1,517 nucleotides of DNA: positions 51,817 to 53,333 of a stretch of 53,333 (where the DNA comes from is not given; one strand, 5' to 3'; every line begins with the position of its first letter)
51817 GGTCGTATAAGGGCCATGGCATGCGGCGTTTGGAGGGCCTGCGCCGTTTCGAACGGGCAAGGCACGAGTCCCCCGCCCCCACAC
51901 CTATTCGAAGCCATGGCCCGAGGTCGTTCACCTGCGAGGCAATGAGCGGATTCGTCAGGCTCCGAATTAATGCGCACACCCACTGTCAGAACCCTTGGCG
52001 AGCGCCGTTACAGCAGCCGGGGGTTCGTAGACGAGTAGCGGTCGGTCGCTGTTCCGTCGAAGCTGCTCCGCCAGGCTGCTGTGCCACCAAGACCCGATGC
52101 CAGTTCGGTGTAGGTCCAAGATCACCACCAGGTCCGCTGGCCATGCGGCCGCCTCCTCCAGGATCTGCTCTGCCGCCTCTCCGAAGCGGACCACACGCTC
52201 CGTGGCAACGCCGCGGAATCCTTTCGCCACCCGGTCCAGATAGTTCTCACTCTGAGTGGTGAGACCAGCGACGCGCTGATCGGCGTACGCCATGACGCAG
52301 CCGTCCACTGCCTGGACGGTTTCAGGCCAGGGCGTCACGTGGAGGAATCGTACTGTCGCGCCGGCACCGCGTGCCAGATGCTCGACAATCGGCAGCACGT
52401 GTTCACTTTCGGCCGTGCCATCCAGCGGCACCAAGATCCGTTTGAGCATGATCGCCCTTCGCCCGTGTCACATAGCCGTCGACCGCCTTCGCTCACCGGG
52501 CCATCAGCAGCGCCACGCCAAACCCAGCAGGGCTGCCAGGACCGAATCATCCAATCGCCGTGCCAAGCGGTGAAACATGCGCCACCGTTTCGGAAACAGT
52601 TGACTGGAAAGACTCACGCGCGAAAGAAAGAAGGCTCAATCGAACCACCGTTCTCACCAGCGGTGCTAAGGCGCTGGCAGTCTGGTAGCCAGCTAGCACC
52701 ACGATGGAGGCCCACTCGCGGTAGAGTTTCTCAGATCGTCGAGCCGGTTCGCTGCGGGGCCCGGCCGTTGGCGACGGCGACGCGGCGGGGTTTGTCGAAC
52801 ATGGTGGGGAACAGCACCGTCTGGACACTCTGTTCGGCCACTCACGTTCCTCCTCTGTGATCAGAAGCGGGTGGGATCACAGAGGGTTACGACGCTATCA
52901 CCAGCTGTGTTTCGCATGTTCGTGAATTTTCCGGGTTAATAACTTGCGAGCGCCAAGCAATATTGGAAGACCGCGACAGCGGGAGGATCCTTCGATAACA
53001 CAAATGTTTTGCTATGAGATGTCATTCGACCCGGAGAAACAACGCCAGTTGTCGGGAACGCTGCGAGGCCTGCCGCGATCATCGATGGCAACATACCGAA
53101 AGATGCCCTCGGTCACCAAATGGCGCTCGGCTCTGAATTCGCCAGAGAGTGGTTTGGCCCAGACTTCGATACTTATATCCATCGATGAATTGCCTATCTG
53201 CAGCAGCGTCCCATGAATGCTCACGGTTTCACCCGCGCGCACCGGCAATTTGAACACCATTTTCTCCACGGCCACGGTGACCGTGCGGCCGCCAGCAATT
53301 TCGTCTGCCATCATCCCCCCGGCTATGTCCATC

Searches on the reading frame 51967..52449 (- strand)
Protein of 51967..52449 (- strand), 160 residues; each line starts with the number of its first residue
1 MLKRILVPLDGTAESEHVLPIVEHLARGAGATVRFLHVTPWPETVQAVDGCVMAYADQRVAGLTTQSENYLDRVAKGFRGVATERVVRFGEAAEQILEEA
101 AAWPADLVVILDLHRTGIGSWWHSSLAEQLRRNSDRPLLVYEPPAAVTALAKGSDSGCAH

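Call 12: search_protein_families(library=pfam, proteins=[window:51967-52449:-], max_evalue=0.001)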
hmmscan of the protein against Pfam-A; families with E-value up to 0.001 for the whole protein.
window:51967-52449:- (160 aa): 1 family
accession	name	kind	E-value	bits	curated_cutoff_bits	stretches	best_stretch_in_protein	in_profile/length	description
PF00582.32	Usp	-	8e-20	72.3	24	1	1-141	1-140/141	Universal stress protein family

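Call 22: find_encoding_contigs(protein=window:51967-52449:-, flank=10000, max_places=4)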
Protein window:51967-52449:- (160 aa): 4 contigs read that carry it; 4 places shown.
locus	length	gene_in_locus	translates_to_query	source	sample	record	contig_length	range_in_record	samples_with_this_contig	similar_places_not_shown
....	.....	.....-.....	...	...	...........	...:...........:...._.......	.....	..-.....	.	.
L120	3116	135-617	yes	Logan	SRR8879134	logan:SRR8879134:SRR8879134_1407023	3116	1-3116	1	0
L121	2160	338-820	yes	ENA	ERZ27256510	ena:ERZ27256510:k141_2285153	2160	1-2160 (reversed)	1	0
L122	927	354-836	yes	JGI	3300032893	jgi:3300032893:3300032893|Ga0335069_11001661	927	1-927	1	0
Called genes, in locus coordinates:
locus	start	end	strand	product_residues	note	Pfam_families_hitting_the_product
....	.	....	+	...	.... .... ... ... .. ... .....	?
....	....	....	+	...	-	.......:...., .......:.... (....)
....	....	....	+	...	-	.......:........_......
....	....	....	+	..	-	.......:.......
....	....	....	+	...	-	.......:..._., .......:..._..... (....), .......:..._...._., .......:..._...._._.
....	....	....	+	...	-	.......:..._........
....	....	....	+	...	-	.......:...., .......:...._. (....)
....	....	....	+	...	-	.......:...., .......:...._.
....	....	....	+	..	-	-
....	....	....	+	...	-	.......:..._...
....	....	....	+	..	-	-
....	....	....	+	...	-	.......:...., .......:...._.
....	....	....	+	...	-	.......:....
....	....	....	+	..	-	-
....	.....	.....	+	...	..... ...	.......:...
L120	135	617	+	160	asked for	PF00582:Usp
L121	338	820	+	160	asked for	PF00582:Usp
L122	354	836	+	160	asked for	PF00582:Usp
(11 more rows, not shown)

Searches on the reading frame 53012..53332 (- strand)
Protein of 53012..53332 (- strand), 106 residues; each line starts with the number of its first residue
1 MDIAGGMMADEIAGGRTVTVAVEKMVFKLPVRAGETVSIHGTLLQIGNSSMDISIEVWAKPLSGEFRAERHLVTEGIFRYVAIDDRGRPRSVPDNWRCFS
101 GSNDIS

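Call 12: search_protein_families(library=pfam, proteins=[window:53012-53332:-], max_evalue=0.001)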
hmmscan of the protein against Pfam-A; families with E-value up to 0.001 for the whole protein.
window:53012-53332:- (106 aa): 1 family
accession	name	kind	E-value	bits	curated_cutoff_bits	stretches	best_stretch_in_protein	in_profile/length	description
PF03061.28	4HBT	-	1e-10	42.2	20.6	1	1-60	13-73/79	Thioesterase superfamily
